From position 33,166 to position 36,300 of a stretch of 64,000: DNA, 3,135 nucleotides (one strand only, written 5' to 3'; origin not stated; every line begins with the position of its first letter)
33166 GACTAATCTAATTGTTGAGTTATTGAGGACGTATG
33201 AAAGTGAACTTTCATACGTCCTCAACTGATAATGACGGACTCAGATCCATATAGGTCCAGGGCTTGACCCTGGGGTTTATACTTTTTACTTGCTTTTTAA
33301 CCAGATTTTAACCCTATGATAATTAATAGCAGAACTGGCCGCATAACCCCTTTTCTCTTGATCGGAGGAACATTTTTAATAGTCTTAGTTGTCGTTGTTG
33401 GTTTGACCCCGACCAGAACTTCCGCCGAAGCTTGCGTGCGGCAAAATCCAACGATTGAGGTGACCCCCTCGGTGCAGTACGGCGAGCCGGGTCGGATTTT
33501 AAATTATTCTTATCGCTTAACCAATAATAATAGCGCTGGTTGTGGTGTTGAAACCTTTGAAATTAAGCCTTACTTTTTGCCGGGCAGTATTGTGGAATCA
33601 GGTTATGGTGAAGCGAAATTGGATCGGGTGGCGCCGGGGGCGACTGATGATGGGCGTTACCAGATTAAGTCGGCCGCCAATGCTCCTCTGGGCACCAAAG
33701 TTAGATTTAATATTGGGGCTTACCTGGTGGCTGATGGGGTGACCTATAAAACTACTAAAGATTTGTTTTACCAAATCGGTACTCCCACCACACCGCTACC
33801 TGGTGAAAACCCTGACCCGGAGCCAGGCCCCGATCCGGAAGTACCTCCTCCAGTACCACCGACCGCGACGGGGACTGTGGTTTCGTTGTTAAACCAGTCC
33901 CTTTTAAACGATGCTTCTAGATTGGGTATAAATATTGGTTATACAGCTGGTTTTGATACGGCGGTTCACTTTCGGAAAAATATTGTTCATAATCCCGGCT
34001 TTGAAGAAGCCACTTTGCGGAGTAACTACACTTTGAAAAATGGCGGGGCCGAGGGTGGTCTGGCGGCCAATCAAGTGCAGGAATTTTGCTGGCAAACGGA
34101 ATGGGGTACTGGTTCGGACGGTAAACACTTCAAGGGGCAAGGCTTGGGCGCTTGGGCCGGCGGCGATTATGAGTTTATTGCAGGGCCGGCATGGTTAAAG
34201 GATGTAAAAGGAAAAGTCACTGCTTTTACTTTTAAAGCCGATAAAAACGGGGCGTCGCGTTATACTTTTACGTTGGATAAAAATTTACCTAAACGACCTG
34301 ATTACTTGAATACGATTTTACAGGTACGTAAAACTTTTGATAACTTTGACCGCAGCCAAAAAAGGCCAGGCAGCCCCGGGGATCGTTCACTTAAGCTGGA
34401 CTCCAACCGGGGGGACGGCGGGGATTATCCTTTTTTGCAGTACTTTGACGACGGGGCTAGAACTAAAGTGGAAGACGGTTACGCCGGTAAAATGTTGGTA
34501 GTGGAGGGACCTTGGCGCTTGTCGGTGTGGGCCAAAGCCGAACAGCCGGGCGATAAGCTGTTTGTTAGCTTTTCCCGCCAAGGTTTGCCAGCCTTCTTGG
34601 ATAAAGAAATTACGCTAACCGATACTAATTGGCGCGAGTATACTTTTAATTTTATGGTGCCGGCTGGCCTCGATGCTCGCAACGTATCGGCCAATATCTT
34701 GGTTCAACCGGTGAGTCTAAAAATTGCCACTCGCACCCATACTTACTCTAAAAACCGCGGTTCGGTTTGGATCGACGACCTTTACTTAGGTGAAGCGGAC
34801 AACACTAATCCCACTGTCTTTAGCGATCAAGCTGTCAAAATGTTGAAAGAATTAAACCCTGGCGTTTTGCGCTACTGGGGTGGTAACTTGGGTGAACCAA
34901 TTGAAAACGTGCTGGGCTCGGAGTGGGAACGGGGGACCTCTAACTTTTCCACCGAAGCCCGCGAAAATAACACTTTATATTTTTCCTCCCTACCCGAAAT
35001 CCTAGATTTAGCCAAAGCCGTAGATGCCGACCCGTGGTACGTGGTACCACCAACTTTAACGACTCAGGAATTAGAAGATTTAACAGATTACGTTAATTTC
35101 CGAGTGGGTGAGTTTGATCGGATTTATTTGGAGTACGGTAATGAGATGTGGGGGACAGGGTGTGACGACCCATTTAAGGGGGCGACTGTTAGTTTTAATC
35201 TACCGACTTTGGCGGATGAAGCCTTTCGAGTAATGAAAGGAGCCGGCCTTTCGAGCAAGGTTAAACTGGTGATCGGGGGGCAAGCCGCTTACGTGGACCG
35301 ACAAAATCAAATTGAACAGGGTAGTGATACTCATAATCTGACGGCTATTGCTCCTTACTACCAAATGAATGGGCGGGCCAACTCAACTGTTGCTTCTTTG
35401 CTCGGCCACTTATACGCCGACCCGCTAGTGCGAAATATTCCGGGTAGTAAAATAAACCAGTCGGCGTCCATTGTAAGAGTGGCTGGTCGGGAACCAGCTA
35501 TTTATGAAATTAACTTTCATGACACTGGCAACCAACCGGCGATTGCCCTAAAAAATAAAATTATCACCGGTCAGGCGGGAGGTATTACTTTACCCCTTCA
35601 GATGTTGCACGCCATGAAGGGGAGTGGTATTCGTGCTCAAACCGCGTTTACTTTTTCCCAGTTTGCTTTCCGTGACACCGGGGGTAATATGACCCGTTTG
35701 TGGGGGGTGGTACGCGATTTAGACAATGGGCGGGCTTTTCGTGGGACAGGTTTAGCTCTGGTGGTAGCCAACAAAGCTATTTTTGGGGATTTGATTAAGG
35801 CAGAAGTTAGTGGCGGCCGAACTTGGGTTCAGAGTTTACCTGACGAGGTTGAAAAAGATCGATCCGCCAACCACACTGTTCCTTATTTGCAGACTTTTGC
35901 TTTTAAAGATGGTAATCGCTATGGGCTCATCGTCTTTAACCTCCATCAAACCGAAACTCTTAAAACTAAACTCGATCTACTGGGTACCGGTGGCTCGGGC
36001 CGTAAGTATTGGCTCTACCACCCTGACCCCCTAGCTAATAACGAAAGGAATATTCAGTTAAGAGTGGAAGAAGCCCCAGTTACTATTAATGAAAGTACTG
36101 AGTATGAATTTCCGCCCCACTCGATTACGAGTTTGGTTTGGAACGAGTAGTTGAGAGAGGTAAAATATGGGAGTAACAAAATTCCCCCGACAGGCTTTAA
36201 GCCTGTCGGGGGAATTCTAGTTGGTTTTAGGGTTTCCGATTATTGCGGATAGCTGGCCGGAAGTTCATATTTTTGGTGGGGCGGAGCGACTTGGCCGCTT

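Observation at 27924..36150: Tandem family of three large secreted proteins: shared Ig-like 'CDPATF.I.PW' repeats fused to a truncated beta-helix or to GH51-like glycosidase barrels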

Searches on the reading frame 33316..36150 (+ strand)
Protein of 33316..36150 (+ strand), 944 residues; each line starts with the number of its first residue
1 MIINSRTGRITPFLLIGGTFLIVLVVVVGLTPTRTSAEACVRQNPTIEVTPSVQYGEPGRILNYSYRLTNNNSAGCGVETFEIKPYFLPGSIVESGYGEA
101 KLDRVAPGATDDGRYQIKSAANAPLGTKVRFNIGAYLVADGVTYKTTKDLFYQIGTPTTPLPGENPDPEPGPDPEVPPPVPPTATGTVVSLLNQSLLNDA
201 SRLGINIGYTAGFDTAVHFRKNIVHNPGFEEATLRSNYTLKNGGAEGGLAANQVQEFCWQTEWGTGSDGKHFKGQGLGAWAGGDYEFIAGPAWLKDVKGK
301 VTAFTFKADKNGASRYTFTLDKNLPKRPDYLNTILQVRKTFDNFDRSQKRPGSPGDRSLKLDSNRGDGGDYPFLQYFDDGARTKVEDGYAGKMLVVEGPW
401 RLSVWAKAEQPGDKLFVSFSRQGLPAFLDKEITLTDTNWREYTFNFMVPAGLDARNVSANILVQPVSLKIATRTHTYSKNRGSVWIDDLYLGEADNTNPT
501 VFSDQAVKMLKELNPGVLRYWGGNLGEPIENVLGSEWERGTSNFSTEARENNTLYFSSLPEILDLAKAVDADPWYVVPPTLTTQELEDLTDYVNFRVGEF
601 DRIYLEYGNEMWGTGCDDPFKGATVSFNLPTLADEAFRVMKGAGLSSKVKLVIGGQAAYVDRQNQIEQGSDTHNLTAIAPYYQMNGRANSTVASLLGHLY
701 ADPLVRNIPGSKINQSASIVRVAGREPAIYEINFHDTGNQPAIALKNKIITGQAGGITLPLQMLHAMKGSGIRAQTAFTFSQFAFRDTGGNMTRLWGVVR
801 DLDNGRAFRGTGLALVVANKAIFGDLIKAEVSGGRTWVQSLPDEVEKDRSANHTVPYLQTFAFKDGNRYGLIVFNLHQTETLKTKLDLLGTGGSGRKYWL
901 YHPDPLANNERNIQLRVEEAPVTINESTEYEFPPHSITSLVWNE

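Call 3: search_protein_families(library=pfam, proteins=[window:33316-36150:+], max_evalue=1)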
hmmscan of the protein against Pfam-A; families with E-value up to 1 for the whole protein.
window:33316-36150:+ (944 aa): 1 family
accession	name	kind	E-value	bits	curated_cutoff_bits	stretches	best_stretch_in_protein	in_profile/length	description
PF04625.18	DEC-1_N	-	0.44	10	29.2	1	157-204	117-164/403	DEC-1 protein, N-terminal region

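Call 4: search_protein_families(library=ncbifam, proteins=[window:33316-36150:+], max_evalue=1)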
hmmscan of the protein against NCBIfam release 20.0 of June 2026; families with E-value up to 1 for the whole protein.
window:33316-36150:+ (944 aa): 1 family
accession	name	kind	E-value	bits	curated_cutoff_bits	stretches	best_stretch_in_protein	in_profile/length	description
NF051901.1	ArabsyFurArfAAgro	equivalog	0.0059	15.6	625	1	498-598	45-146/502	arabinosylfuranosidase ArfA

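Call 8: find_homologous_proteins(query=window:33316-36150:+)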
Query window:33316-36150:+ (944 aa): 37 proteins with E <= 0.001 among 8000 candidates.
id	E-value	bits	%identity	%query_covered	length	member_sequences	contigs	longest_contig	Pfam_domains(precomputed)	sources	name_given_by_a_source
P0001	6.3e-291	986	49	99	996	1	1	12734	-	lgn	-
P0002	1.8e-136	475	30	80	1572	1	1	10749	PF02018.24,PF22848.3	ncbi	ncbi:MAG: hypothetical protein AAF639_20020 [Chloroflexota bacterium]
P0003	2.6e-112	395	34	80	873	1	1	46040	-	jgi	jgi:hypothetical protein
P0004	2.1e-111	392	34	84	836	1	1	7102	-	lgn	-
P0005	1.6e-110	389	34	80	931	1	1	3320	-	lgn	-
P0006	2.0e-107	378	34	80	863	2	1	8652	-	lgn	-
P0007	1.5e-105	372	34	83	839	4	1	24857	-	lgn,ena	-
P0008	3.6e-105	371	33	80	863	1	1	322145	-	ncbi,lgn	ncbi:MAG: hypothetical protein AMXMBFR84_04270 [Candidatus Hydrogenedentota bacterium]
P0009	2.8e-103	365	34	80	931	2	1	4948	-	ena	-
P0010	1.9e-100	355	32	81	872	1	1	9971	-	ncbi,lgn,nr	ncbi:MAG: hypothetical protein IH600_10470 [Bacteroidetes bacterium]|nr:hypothetical protein [Bacter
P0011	2.3e-99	352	32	79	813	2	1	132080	-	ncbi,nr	ncbi:MAG: hypothetical protein HUU46_20275 [Candidatus Hydrogenedentes bacterium]|nr:hypothetical pr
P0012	1.0e-98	350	33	76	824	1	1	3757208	-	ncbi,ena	-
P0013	8.0e-91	323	32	80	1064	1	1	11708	-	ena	-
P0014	7.2e-90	320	33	80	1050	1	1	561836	PF22544.3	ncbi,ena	-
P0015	1.8e-58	216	31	64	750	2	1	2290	-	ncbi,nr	ncbi:MAG: hypothetical protein KDB68_17705, partial [Planctomycetes bacterium]|nr:hypothetical prote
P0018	1.4e-51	194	28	80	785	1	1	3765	PF22848.3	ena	-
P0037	2.7e-30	123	26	78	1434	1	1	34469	PF18483.9,PF16640.12,PF22848.3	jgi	jgi:Legume lectin domain/Bacterial Ig-like domain (group 3)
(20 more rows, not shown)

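Call 10: search_solved_structures(query=A1, max_evalue=1, show_alignments=3)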
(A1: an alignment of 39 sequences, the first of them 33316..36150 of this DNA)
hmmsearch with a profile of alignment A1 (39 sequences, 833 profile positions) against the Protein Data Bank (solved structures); distinct sequences matched with E-value up to 1: 25.
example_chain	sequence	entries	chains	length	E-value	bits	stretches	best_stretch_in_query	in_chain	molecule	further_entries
3ug3_A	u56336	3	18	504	1.3e-10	43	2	658-749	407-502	Alpha-L-arabinofuranosidase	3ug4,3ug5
3s2c_A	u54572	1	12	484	1.3e-10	43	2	658-749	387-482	Alpha-N-arabinofuranosidase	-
4atw_A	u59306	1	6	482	1.5e-10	42.8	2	658-748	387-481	ALPHA-L-ARABINOFURANOSIDASE DOMAIN PROTEIN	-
1gui_A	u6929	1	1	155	1e-07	33.4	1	224-304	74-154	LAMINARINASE 16A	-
3jxs_A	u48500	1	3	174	1.8e-05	25.9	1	224-302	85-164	Xylanase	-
2vrk_A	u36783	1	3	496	0.0001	23.4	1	308-427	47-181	ALPHA-L-ARABINOFURANOSIDASE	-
1k42_A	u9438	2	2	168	0.0005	21.2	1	225-302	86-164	Xylanase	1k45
1pz3_A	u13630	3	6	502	0.00089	20.3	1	309-500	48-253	Alpha-L-arabinofuranosidase | Intracellular exo-alpha-(1->5)-L-arabinofuranosidase | GH51 a-l-arabinofuranosidase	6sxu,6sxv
2vrq_A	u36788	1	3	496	0.00091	20.3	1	308-404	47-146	ALPHA-L-ARABINOFURANOSIDASE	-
6zt6_A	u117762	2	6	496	0.0035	18.4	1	308-427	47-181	Alpha-L-arabinofuranosidase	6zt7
6zt8_A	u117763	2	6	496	0.0036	18.4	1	308-427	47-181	Alpha-L-arabinofuranosidase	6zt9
6zta_A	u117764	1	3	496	0.0097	16.9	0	308-425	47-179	Alpha-L-arabinofuranosidase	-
1pz2_A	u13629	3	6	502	0.013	16.5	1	309-409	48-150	Alpha-L-arabinofuranosidase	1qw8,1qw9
2y6j_A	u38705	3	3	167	0.015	16.3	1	225-300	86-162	XYLANASE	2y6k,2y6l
6d25_A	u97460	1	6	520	0.017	16.1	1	656-748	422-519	Alpha-L-arabinosidase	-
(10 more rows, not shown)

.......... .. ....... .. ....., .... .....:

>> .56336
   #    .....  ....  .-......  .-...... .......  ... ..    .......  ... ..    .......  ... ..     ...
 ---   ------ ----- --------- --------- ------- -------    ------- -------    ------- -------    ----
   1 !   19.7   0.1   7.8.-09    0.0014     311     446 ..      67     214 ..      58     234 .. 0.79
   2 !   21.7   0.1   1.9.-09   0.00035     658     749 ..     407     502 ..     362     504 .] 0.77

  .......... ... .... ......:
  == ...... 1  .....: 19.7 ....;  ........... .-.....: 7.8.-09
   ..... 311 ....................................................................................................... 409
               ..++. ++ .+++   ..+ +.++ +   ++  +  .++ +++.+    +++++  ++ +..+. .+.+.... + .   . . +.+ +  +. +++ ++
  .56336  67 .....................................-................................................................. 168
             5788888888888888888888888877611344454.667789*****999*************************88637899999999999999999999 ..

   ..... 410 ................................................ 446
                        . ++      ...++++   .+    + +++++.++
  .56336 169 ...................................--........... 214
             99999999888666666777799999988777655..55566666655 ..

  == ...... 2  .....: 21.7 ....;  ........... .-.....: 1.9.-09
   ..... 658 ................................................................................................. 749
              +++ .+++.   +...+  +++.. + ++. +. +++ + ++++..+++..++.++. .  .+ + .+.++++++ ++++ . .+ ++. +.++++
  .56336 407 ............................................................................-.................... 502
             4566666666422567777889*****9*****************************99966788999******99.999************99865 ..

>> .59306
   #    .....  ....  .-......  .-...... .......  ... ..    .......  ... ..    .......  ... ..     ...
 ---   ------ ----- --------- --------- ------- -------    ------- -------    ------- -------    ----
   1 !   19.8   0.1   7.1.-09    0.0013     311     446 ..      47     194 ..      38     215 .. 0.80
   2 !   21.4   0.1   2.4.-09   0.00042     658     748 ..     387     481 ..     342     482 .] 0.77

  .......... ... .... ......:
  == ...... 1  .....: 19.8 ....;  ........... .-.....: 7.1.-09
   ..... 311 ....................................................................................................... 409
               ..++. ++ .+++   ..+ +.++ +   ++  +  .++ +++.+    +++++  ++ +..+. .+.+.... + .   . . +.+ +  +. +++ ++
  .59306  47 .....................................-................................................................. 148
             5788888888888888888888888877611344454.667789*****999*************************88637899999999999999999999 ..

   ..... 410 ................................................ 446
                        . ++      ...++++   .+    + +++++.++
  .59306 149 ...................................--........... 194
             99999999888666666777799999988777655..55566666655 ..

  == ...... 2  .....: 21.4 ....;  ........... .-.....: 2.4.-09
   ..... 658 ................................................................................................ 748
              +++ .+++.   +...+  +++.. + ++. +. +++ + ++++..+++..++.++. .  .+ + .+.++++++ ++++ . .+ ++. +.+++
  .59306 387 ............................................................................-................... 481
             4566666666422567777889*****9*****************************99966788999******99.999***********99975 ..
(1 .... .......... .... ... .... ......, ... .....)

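Call 11: search_protein_families(library=pfam, alignment_id=A1, max_evalue=0.01)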
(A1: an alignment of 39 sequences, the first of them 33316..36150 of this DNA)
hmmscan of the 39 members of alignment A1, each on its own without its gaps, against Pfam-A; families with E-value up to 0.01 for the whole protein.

A. member 1, window:33316-36150:+ (944 aa): 0 families

B. families by the number of members that match (of 39 scanned): 11 families
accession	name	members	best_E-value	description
PF02018.23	CBM_4_9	5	1.6e-05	Carbohydrate binding domain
PF16640.11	Big_3_5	1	5.3e-39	Bacterial Ig-like domain (group 3)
PF18483.9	Lectin_L-type_dom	1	3.7e-38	Legume lectin beta-barrel domain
PF22544.2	HYDIN_VesB_CFA65-like_Ig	1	1e-07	HYDIN/CFA65/VesB-like, Ig-like domain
PF22073.2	Cep192_D4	1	0.00017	Cep192 domain 4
PF15780.11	ASH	1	0.0007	Abnormal spindle-like microcephaly-assoc'd, ASPM-SPD-2-Hydin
PF22066.2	Cep192_D8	1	0.0016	Cep192 domain 8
PF03388.20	Lectin_leg-like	1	0.0017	Legume-like lectin family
PF16841.11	CBM60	1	0.002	Ca-dependent carbohydrate-binding module xylan-binding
PF12371.14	TMEM131_like_N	1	0.0027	Transmembrane protein 131-like N-terminal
PF23619.1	Ig_VWA7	1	0.003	VWA7 Ig-like domain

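Call 22: find_encoding_contigs(protein=P0001, flank=10000, max_places=3)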
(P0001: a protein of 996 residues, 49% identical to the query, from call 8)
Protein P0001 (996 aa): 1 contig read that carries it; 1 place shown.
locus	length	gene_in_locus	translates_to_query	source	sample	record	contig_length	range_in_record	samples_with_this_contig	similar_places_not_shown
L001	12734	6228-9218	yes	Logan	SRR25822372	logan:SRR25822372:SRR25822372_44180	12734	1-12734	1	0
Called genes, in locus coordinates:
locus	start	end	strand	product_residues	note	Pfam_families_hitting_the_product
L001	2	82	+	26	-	?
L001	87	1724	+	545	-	PF01555:N6_N4_Mtase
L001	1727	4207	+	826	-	PF04851:ResIII, PF00270:DEAD (faint), PF27151:YagJ (weak)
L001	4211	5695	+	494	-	PF00239:Resolvase, PF07508:Recombinase, PF13408:Zn_ribbon_recom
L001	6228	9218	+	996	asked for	-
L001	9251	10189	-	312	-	PF13102:Phage_int_SAM_5 (weak), PF02899:Phage_int_SAM_1, PF13495:Phage_int_SAM_4, PF00589:Phage_integrase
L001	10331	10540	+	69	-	-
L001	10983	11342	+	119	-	PF00312:Ribosomal_S15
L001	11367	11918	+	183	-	PF01936:NYN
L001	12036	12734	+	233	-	?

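Call 27: predict_structure(alignment_id=A1)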
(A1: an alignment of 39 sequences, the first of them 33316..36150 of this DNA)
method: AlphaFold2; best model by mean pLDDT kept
length: 944 residues; sequences in the alignment: 39
mean_pLDDT: 84.6   pTM: 0.78
mean pLDDT of the five models: 84.6, 83.1, 83.1, 83.0, 81.3
residues with pLDDT >= 90: 507; 70-90: 291; 50-70: 89; < 50: 57
segments of 3 or more residues with pLDDT < 50: 1-15, 29-36, 157-184
pLDDT, mean of each block of 10 residues (from residue 1): 32 47 52 49 85 78 87 88 78 76 87 85 74 81 78 59 36 36 70 97 90 62 93 90 64 82 58 76 94 92 88 87 83 89 91 93 64 80 61 85 97 93 93 95 96 77 86 70 92 94 93 97 88 94 80 83 97 97 97 98 96 77 86 97 98 94 95 97 81 93 91 95 97 89 89 94 97 95 83 86 77 97 98 94 80 96 97 96 95 96 93 90 95 97 95
secondary structure, 60 per line:
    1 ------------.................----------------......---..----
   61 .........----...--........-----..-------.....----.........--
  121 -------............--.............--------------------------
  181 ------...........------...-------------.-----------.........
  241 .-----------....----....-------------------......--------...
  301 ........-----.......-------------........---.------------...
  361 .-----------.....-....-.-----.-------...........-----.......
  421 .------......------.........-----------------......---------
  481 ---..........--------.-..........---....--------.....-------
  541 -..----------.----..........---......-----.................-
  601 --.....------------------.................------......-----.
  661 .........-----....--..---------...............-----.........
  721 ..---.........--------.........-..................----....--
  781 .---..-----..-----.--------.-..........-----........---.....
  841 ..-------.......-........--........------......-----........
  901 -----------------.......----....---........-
elements in order (helices of 4 or more, strands of 3 or more residues): H13-29 E46-51 E61-69 E79-86 E101-105 E110-118 E128-139 E142-154 E187-197 E204-206 E232-241 E253-256 H261-264 E284-289 E298-308 E314-320 E334-341 E358-361 E373-377 H379-382 E398-408 E414-421 E428-433 E440-448 E466-471 E484-493 H504-513 E517-520 H529-533 H559-568 E572-577 H583-599 E603-607 H626-642 E649-654 H660-669 E675-678 H692-706 H712-722 E726-734 H743-751 H753-770 E775-778 H810-819 E825-832 E836-842 E850-856 E858-865 E868-875 E882-887 E893-900 E918-924 E929-932 E936-943

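Call 29: search_protein_representatives(alignment_id=A1)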
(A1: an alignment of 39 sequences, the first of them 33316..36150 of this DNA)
Query: 39 sequences, 833 profile positions. Proteins with E-value up to 0.001 (for the whole library): 5451; up to 1e-10: 1943; up to 1e-30: 940. The best 150 are listed.
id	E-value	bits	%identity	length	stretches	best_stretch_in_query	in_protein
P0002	0.0e+00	1536.5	-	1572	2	7-758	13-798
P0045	0.0e+00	1474.2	-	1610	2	34-755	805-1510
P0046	0.0e+00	1243.5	-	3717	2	10-796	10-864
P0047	1.1e-263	893.4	-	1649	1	26-755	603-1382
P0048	7.0e-260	880.8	-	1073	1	31-757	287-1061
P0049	1.1e-256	870.3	-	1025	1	14-759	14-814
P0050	2.4e-255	865.8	-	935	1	26-749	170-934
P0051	4.9e-253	858.2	-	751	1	25-752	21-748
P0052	2.5e-252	855.8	-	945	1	8-762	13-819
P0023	5.9e-252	854.6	-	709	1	7-752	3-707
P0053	1.7e-250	849.8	-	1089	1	23-756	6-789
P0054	3.6e-248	842.1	-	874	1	13-759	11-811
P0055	4.3e-248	841.8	-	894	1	10-756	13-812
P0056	4.8e-248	841.7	-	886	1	5-751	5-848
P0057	1.9e-246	836.4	-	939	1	25-750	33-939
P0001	4.7e-233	792.1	-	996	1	25-750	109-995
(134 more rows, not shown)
